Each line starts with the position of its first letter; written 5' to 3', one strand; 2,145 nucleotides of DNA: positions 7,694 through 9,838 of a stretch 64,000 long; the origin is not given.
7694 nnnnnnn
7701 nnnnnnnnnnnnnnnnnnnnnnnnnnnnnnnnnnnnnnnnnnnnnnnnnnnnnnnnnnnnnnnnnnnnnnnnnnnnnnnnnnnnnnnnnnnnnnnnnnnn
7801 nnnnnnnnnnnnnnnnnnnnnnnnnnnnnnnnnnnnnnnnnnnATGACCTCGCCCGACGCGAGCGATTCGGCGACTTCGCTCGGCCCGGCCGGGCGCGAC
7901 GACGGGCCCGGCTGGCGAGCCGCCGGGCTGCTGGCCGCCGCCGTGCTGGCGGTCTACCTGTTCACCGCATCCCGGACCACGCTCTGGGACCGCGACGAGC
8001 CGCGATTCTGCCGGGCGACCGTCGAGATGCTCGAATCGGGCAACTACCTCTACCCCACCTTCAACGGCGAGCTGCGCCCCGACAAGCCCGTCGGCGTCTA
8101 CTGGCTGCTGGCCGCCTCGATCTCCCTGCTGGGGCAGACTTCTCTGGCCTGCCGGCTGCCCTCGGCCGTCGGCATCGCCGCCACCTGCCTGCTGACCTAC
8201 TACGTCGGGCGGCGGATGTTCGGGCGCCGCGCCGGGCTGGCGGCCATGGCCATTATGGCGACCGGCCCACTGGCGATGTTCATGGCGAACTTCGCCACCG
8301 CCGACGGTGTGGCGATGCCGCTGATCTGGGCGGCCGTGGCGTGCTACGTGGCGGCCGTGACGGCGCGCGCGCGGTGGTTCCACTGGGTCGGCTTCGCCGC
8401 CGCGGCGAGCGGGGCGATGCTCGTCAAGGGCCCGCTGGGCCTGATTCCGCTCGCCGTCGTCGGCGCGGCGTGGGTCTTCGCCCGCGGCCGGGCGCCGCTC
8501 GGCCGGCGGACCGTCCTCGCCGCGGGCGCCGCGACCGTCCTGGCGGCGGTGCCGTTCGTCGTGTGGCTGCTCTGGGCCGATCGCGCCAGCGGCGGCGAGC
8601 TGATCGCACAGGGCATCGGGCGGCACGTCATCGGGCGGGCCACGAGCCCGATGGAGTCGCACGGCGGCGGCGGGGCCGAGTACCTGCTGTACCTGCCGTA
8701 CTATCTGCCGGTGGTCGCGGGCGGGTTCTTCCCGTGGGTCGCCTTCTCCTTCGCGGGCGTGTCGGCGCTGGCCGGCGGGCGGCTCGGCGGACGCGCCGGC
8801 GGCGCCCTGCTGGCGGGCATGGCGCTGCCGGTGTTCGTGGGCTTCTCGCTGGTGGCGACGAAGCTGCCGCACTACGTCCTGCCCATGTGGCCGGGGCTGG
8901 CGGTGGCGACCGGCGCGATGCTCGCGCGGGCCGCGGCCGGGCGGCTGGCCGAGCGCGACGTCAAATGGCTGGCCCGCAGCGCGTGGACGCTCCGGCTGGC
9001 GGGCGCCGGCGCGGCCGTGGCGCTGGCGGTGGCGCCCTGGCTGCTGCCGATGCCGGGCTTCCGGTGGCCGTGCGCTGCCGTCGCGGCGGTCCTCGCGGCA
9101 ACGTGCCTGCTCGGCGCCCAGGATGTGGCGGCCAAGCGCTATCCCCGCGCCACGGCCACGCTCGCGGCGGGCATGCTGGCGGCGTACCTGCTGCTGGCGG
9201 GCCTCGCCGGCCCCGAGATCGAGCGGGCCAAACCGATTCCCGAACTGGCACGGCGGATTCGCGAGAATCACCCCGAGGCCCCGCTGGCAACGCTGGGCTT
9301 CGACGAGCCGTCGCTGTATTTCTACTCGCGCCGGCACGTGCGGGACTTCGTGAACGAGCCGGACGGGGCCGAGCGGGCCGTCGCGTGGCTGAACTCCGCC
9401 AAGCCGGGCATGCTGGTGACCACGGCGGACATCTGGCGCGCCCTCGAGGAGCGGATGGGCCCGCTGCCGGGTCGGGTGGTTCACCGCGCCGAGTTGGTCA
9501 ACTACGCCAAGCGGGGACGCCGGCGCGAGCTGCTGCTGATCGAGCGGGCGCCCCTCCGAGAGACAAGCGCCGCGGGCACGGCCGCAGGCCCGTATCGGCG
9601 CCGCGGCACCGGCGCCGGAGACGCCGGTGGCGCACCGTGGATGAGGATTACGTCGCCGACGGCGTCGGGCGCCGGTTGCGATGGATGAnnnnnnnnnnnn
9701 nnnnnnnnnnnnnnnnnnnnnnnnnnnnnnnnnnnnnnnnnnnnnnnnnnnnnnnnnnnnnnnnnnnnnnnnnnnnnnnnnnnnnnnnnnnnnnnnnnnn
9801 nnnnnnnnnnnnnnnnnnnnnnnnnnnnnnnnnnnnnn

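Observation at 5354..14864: Compact envelope glycoconjugate-modification locus: two ArnT-like GT-C enzymes, GT2 + LAB_N, GT87, an EEP phosphoesterase and three CX5R phosphatases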

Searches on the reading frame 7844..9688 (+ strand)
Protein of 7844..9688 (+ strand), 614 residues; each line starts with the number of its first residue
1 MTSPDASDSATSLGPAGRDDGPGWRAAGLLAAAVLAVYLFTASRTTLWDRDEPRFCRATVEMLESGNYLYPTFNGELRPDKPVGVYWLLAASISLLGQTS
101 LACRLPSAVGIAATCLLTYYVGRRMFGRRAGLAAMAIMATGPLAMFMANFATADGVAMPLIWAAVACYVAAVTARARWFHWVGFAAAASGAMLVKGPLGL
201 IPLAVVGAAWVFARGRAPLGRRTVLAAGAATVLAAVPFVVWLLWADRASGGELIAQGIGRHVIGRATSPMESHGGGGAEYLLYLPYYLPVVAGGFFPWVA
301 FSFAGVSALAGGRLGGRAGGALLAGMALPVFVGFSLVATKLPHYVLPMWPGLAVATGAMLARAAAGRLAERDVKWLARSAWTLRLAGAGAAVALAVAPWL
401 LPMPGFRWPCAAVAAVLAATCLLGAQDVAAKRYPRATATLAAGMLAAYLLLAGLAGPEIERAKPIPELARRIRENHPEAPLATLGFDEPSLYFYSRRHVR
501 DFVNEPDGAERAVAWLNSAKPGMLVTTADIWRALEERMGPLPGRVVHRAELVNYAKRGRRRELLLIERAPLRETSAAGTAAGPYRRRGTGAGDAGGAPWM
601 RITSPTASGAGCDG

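Call 6: search_protein_families(library=pfam, proteins=[window:7844-9688:+], max_evalue=0.01)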
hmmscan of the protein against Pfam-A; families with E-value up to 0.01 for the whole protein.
window:7844-9688:+ (614 aa): 2 families
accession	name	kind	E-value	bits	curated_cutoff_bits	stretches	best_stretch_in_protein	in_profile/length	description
PF13231.12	PMT_2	-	1.7e-17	64.5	26.1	1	80-241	1-160/160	Dolichyl-phosphate-mannose-protein mannosyltransferase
PF02366.24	PMT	-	1.8e-07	31.5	22.7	1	34-244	12-236/245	Dolichyl-phosphate-mannose-protein mannosyltransferase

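Call 12: search_protein_families(library=ncbifam, proteins=[window:7844-9688:+], max_evalue=0.01)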
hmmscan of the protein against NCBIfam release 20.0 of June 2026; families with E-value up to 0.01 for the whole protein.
window:7844-9688:+ (614 aa): 3 families
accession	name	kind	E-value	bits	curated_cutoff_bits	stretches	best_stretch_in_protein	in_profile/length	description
NF009784.2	PRK13279.1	equivalog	1.3e-26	93.3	567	2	27-236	7-216/539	lipid IV(A) 4-amino-4-deoxy-L-arabinosyltransferase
TIGR03663.1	TIGR03663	subfamily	3.4e-07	29.6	126.25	1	35-214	12-182/435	flippase activity-associated protein Agl23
TIGR04154.1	archaeo_STT3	subfamily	0.003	16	450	1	102-173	97-171/831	oligosaccharyl transferase, archaeosortase A system-associated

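Call 15: find_homologous_proteins(query=window:7844-9688:+, max_evalue=1e-10)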
Query window:7844-9688:+ (614 aa): 452 proteins with E <= 1e-10 among 8000 candidates; the best 120 are listed.
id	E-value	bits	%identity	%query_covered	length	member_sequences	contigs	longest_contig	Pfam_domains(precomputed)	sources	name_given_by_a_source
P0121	0.0e+0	1186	95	93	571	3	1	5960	PF02366.25,PF13231.13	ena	-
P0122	4.1e-148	513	51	88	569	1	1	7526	PF13231.13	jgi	-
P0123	4.5e-145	503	51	87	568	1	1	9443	PF02366.25,PF13231.13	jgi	-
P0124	9.2e-135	469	44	93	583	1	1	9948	PF02366.25,PF13231.13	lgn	-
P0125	1.0e-130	455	44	90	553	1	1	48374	PF02366.25,PF13231.13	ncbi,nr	ncbi:MAG: glycosyltransferase family 39 protein [Sedimentisphaerales bacterium]|nr:glycosyltransfera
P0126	1.2e-126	442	46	90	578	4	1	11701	PF02366.25,PF13231.13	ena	-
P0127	8.4e-126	439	43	91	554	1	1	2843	PF02366.25,PF09913.16,PF13231.13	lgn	-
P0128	2.1e-124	435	44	89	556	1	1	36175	PF02366.25,PF09913.16,PF13231.13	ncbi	-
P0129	1.1e-123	432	43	89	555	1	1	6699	PF02366.25,PF13231.13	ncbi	-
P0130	1.6e-123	432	43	90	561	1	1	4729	PF02366.25,PF13231.13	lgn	-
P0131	2.8e-121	424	44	89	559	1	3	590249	PF02366.25,PF09913.16,PF13231.13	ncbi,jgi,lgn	jgi:4-amino-4-deoxy-L-arabinose transferase-like glycosyltransferase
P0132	4.7e-121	423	42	88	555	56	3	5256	PF02366.25,PF13231.13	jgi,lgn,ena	jgi:4-amino-4-deoxy-L-arabinose transferase-like glycosyltransferase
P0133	1.9e-119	418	42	87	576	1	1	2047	PF02366.25,PF13231.13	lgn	-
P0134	5.0e-119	417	43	89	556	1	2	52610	PF02366.25,PF09913.16,PF13231.13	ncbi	-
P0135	1.9e-118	415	43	88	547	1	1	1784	PF02366.25,PF13231.13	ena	-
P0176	1.7e-110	389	42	86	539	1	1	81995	PF02366.25,PF13231.13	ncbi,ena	-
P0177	1.8e-110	389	41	86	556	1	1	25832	PF02366.25,PF13231.13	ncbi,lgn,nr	ncbi:MAG: glycosyltransferase family 39 protein [Phycisphaerae bacterium]|nr:glycosyltransferase fam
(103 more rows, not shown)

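Call 18: find_related_loci(query=A1, collection=genome_contigs, flank=10000)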
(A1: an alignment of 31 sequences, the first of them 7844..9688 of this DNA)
Query A1 (614 aa) in genome_contigs; peptide patterns used: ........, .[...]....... (x = any residue, [..] = any of these).
599 stretches matched a pattern (row limit reached: there are more); 569 encode a relative of the query (tblastn E <= 1e-3); the best 80 are kept; 80 distinct loci.
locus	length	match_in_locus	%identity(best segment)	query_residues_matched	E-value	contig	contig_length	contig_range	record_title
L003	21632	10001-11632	44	18-568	4e-126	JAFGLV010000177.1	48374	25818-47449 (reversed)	MAG: Sedimentisphaerales bacterium isolate Zod_Metabat.417 k87_14664869, whole genome shotgun sequence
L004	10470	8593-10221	41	24-573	3e-123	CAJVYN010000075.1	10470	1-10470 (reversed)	TPA_asm: uncultured bacterium isolate DRR093003_bin.2_MetaBAT_v2.12.1_MAG genome assembly, contig: NODE_1109_length_1047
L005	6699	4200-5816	43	23-568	8e-123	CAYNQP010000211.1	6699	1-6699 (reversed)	MAG TPA_asm: uncultured Pirellulales bacterium isolate binchicken_co116_407 genome assembly, contig: NODE_13771_length_6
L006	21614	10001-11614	40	24-568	2e-121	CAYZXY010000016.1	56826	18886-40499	MAG TPA_asm: uncultured Pirellulales bacterium isolate SRP141376_co3_268 genome assembly, contig: NODE_1291_length_56826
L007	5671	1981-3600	43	23-568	3e-121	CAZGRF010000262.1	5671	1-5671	MAG TPA_asm: uncultured Pirellulales bacterium isolate SRP214966_co4_110 genome assembly, contig: NODE_20481_length_5671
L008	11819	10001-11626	41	9-556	5e-121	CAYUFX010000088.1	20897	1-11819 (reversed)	MAG TPA_asm: uncultured Pirellulales bacterium isolate binchicken_co89_457 genome assembly, contig: NODE_4373_length_208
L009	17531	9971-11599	39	19-568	1e-120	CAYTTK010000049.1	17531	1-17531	MAG TPA_asm: uncultured Pirellulales bacterium isolate SRP068000_co1_555 genome assembly, contig: NODE_4780_length_17531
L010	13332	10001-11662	41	9-568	3e-120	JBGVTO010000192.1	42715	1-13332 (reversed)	MAG: Phycisphaerae bacterium isolate S_218_B3 k127_585345, whole genome shotgun sequence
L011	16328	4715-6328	40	19-563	7e-120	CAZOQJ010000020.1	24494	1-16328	MAG TPA_asm: uncultured Pirellulales bacterium isolate binchicken_co196_100 genome assembly, contig: NODE_2421_length_24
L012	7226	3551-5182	40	18-568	3e-119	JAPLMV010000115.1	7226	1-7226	MAG: Planctomycetota bacterium isolate LacPavin_0920_SED2_MAG_46_11 LacPavin_0920_SED2_scaffold_168460, whole genome sho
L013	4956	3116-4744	38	15-564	2e-119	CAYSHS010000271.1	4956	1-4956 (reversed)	MAG TPA_asm: uncultured Pirellulales bacterium isolate binchicken_co129_178 genome assembly, contig: NODE_61416_length_4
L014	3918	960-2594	41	17-568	3e-119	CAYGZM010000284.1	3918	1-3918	MAG TPA_asm: uncultured Pirellulales bacterium isolate ERP119294_co1_448 genome assembly, contig: NODE_40486_length_3918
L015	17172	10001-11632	39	23-573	9e-117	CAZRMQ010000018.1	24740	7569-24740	MAG TPA_asm: uncultured Pirellulales bacterium isolate binchicken_co34_439 genome assembly, contig: NODE_3056_length_247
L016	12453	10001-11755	38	1-585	1e-115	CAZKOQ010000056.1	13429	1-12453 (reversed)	MAG TPA_asm: uncultured Pirellulales bacterium isolate binchicken_co33_496 genome assembly, contig: NODE_5442_length_134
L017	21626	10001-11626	42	20-568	2e-112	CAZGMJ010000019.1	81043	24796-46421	MAG TPA_asm: uncultured Pirellulales bacterium isolate binchicken_co17_417 genome assembly, contig: NODE_948_length_8104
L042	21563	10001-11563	42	45-568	4e-99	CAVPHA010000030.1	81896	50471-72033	MAG: uncultured Acidobacteriota bacterium isolate MFD09964.bin.2.45 genome assembly, contig: contig_75595, whole genome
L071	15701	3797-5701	35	7-568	1e-86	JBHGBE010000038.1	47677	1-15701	MAG: Phycisphaerae bacterium isolate SBS.BIN.4 SBSBIN4_contig_38, whole genome shotgun sequence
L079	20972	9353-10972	35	19-568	5e-81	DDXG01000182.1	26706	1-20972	MAG TPA_asm: Phycisphaerales bacterium UBA2266 UBA2266_contig_22110, whole genome shotgun sequence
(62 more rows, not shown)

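Call 42: search_solved_structures(query=window:7844-9688:+, max_evalue=0.01)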
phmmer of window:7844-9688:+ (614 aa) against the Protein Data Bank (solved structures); distinct sequences matched with E-value up to 0.01: 1.
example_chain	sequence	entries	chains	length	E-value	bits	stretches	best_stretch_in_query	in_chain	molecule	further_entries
5ezm_A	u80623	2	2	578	1.5e-14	56.7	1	8-505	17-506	4-amino-4-deoxy-L-arabinose transferase or related glycosyltransferases of PMT family | 4-amino-4-deoxy-L-arabinose (L-Ara4N) transferase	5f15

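Call 49: find_encoding_contigs(protein=P0177, flank=10000, max_places=1)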
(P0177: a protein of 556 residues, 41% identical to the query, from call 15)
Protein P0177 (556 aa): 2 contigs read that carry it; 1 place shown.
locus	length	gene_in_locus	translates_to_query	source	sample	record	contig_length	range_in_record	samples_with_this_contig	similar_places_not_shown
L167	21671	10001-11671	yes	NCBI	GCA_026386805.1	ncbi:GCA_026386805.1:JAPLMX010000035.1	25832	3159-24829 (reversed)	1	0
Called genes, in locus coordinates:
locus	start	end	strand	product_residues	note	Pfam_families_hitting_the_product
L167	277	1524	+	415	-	PF00069:Pkinase, PF07714:PK_Tyr_Ser-Thr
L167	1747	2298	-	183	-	PF01797:Y1_Tnp (weak)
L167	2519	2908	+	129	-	-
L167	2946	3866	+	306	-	PF03959:FSH1 (faint), PF20434:BD-FAE, PF07859:Abhydrolase_3, PF00326:Peptidase_S9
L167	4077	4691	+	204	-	PF18306:LDcluster4, PF03641:Lysine_decarbox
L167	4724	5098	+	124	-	PF12680:SnoaL_2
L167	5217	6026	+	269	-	PF07963:N_methyl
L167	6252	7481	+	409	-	PF00083:Sugar_tr, PF06609:TRI12 (weak), PF07690:MFS_1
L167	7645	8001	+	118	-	PF04342:DMT_6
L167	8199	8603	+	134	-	-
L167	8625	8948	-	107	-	PF07578:LAB_N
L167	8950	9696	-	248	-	PF00535:Glycos_transf_2, PF13641:Glyco_tranf_2_3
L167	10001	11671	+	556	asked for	PF02366:PMT, PF13231:PMT_2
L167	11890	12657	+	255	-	PF01569:PAP2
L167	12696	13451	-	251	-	PF00535:Glycos_transf_2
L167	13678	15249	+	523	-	PF13231:PMT_2 (weak)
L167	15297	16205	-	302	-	PF03372:Exo_endo_phos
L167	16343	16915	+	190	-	PF04306:DUF456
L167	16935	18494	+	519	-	-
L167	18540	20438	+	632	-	PF08497:Radical_SAM_N, PF04055:Radical_SAM, PF11842:DUF3362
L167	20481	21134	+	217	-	PF01914:MarC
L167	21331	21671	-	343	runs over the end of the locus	PF08450:SGL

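Call 50: find_encoding_contigs(protein=P0176, flank=10000, max_places=1)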
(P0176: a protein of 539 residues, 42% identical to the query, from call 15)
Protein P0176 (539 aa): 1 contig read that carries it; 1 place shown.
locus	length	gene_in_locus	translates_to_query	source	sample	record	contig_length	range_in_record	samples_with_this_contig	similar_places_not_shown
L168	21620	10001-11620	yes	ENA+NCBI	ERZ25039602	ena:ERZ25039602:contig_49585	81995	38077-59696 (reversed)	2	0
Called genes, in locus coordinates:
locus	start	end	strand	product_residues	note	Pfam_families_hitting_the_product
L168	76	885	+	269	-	PF07963:N_methyl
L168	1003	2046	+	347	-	PF00581:Rhodanese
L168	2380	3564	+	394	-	PF07690:MFS_1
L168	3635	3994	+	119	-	PF04342:DMT_6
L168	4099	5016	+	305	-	PF08867:FRG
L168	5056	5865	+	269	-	PF03747:ADP_ribosyl_GH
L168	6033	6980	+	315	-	PF06271:RDD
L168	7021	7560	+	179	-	-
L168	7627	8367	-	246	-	PF01569:PAP2, PF22778:VCPO_2nd (faint)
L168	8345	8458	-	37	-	-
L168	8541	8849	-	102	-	PF07578:LAB_N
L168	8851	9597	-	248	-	PF00535:Glycos_transf_2, PF13641:Glyco_tranf_2_3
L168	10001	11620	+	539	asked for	PF02366:PMT, PF13231:PMT_2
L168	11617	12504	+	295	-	PF01569:PAP2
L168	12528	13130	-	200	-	-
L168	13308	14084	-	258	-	PF00535:Glycos_transf_2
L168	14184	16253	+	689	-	PF13231:PMT_2 (weak)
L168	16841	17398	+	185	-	PF04306:DUF456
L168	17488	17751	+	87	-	PF13417:GST_N_3 (weak)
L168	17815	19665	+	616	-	PF08497:Radical_SAM_N, PF04055:Radical_SAM, PF11842:DUF3362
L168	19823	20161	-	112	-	-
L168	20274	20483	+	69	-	-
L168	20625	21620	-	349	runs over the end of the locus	PF08450:SGL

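Call 78: find_encoding_contigs(protein=P0122, flank=8000, max_places=1)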
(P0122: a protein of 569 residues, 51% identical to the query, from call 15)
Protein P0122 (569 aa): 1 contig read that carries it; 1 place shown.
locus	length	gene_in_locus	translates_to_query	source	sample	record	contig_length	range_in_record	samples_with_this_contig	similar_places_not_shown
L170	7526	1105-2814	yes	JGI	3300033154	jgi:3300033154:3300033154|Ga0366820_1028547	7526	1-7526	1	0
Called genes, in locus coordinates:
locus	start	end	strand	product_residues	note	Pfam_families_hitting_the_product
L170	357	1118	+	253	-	PF13350:Y_phosphatase3, PF22784:PTP-SAK, PF22741:PTP-NADK, PF22785:Tc-R-P (weak)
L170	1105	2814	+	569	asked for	PF13231:PMT_2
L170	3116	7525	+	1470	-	?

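Call 79: find_encoding_contigs(protein=P0123, flank=8000, max_places=1)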
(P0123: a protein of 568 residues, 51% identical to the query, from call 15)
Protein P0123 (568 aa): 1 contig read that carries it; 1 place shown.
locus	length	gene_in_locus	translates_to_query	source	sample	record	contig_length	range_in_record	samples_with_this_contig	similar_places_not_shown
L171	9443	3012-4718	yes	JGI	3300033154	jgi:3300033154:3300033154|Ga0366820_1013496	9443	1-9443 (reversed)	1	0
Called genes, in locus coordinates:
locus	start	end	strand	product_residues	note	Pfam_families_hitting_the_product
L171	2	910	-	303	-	?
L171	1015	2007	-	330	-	-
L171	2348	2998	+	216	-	PF22741:PTP-NADK, PF14566:PTPlike_phytase (weak), PF22785:Tc-R-P (weak), PF13350:Y_phosphatase3 (weak)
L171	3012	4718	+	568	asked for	PF02366:PMT (weak), PF13231:PMT_2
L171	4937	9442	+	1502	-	?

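Call 81: search_solved_structures(query=L167:11890-12657:+, max_evalue=1)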
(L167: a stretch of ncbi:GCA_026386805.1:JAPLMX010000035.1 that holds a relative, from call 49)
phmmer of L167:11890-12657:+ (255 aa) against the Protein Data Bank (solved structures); distinct sequences matched with E-value up to 1: 4.
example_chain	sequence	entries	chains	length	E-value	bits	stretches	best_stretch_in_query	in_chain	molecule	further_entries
6ebu_A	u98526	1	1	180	1.5e-13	54.1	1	42-183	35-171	LpxE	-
7f17_A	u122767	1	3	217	0.1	15.4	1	91-174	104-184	Acid phosphatase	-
7f18_A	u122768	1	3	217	0.11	15.2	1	91-174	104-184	Acid phosphatase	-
25qp_A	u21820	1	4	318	0.87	12.3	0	144-178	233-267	Phospholipid phosphatase 3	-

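Call 82: search_protein_families(library=ncbifam, proteins=[L167:11890-12657:+, L168:11617-12504:+, L168:7627-8367:-, L167:15297-16205:-, L167:13678-15249:+, L167:12696-13451:-], max_evalue=0.01)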
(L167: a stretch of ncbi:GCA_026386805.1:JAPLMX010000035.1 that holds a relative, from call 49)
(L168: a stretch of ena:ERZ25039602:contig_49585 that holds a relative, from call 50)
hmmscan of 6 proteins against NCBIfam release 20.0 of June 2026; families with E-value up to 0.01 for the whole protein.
L167:11890-12657:+ (255 aa): 2 families
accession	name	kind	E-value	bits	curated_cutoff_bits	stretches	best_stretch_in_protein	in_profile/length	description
NF047884.1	UdeprDiPSep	equivalog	6.6e-09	35.9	250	1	44-182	48-185/188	undecaprenyl-diphosphatase SepP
NF008813.0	PRK11837.1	equivalog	0.00017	21.6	229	1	87-192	78-181/202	undecaprenyl-diphosphate phosphatase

L168:11617-12504:+ (295 aa): 1 family
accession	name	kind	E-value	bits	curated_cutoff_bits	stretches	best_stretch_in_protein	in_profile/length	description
NF047884.1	UdeprDiPSep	equivalog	1.3e-05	25.2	250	1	46-196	33-179/188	undecaprenyl-diphosphatase SepP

L168:7627-8367:- (246 aa): 4 families
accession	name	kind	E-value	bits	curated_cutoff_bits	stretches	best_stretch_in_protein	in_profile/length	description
NF047884.1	UdeprDiPSep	equivalog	1.4e-11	44.7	250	1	103-227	60-182/188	undecaprenyl-diphosphatase SepP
NF007975.0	PRK10699.1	equivalog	7.9e-07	28.7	261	1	155-235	158-234/254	phosphatidylglycerophosphatase B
NF008813.0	PRK11837.1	equivalog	1.8e-06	28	229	1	111-231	55-171/202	undecaprenyl-diphosphate phosphatase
NF007159.0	PRK09597.1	equivalog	0.00043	20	177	1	154-228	119-184/191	lipid A 1-phosphatase LpxE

L167:15297-16205:- (302 aa): 0 families

L167:13678-15249:+ (523 aa): 0 families

L167:12696-13451:- (251 aa): 18 families
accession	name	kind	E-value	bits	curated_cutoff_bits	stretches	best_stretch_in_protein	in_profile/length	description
TIGR04182.1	glyco_TIGR04182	equivalog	3.8e-15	56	325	1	6-215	1-200/293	S-layer glycoprotein N-glycosyltransferase AglJ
NF058614.1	PPMAGASynPpgS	equivalog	4.1e-14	52.5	370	1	7-200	2-191/226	polyprenyl-phospho-N-acetylgalactosaminyl synthase PpgS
NF041391.1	DPhHxTase_Halo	equivalog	2.4e-13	49.6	375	1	11-201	1-179/213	dolichyl-phosphate hexose transferase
NF041875.1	EPS_EpsD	equivalog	1.4e-08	34.5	370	1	8-144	2-138/325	exopolysaccharide biosynthesis glycosyltransferase EpsD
TIGR04283.1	glyco_like_mftF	equivalog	2.1e-07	30.8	182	1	9-96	3-85/221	TIGR04283 family arsenosugar biosynthesis glycosyltransferase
NF010496.0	PRK13915.1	equivalog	4.4e-07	29.3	262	1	4-60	30-90/307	glucosyl-3-phosphoglycerate synthase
NF053739.1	GlytfEpsEBac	equivalog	5.7e-07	28.8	450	1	6-53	2-50/265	glycosyltransferase EpsE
TIGR03469.1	HpnB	hypoth_equivalog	1.5e-06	27.5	379.25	1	6-58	45-99/386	hopene-associated glycosyltransferase HpnB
NF047683.1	TeichurnBiosyTuaG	equivalog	3.8e-06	26.7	400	1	4-54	5-56/252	teichuronic acid biosynthesis protein TuaG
NF047588.1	GlcsyltransPgfSStrep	equivalog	9.9e-06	25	500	1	6-176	2-172/308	glycosyltransferase PgfS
NF007482.0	PRK10073.1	equivalog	1.5e-05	24.2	423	1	3-59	4-61/334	glycosyltransferase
NF041865.1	EpsU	equivalog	0.00031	19.9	700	1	5-111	39-150/394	exopolysaccharide biosynthesis GT2 family glycosyltransferase EpsU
TIGR03937.1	PgaC_IcaA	equivalog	0.00031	19.8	422.3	1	4-55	44-96/407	poly-beta-1,6-N-acetyl-D-glucosamine synthase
NF007986.1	PRK10714.1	equivalog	0.00056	19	529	1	5-171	6-171/316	undecaprenyl-phosphate 4-deoxy-4-formamido-L-arabinose transferase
TIGR03965.1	mycofact_glyco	equivalog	0.00077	18.4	280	1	5-77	74-151/467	mycofactocin biosynthesis glycosyltransferase MftF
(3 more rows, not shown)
